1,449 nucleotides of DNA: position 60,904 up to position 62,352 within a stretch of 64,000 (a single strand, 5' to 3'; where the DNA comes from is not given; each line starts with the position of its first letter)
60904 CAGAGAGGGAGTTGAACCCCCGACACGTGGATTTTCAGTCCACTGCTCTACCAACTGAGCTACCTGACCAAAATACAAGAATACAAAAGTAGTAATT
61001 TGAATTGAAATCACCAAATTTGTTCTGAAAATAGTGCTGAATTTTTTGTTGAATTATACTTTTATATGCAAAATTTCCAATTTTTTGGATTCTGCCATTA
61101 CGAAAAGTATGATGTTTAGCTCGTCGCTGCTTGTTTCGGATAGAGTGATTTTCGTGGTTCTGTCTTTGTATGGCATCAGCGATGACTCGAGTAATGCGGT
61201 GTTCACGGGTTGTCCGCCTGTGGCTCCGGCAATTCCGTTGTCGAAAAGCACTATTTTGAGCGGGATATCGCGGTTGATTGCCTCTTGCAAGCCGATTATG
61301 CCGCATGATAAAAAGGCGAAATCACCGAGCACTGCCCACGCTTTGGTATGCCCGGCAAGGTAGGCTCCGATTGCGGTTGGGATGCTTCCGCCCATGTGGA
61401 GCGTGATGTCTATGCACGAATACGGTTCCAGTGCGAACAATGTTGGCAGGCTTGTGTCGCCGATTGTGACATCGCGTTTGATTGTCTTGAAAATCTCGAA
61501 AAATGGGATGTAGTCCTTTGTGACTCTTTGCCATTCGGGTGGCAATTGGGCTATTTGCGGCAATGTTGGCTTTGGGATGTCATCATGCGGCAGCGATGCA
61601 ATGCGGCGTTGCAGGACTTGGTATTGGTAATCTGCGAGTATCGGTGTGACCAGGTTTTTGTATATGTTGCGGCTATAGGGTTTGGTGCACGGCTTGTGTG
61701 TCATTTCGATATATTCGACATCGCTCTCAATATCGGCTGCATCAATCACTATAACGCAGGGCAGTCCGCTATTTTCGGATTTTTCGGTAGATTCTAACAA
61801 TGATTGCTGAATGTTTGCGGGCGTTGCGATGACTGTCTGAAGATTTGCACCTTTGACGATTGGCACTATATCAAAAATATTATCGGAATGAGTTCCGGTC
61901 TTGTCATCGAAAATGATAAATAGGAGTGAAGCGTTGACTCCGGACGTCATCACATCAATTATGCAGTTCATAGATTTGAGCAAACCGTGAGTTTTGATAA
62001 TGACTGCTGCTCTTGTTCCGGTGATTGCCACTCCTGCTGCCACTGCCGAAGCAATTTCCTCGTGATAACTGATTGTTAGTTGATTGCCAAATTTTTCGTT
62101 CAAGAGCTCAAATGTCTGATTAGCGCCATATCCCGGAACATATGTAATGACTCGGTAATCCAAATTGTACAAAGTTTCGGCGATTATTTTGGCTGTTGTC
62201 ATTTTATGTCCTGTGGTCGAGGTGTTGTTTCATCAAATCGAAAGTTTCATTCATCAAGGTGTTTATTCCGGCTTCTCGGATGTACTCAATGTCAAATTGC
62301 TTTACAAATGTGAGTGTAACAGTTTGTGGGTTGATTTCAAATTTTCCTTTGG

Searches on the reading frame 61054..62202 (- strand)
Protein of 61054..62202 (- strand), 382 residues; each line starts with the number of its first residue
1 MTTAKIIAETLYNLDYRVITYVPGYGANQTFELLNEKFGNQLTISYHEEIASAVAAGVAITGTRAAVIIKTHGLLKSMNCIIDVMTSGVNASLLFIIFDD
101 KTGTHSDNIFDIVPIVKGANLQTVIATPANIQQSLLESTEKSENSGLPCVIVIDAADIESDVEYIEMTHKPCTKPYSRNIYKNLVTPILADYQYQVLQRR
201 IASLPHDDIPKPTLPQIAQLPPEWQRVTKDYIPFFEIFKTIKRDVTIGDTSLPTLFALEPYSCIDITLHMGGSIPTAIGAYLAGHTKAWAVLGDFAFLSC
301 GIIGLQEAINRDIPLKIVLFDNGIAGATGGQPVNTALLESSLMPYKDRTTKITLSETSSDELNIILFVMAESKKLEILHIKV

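Call 58: search_protein_families(library=pfam, proteins=[window:61054-62202:-], max_evalue=0.001)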
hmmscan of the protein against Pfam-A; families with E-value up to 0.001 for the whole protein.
window:61054-62202:- (382 aa): 2 families
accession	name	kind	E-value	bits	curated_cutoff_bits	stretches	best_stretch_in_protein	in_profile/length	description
PF02775.26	TPP_enzyme_C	-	7.6e-13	49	21.9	1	260-334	18-92/151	Thiamine pyrophosphate enzyme, C-terminal TPP binding domain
PF02776.23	TPP_enzyme_N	-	1.6e-05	25.1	26.8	1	1-89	1-91/119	Thiamine pyrophosphate enzyme, N-terminal TPP binding domain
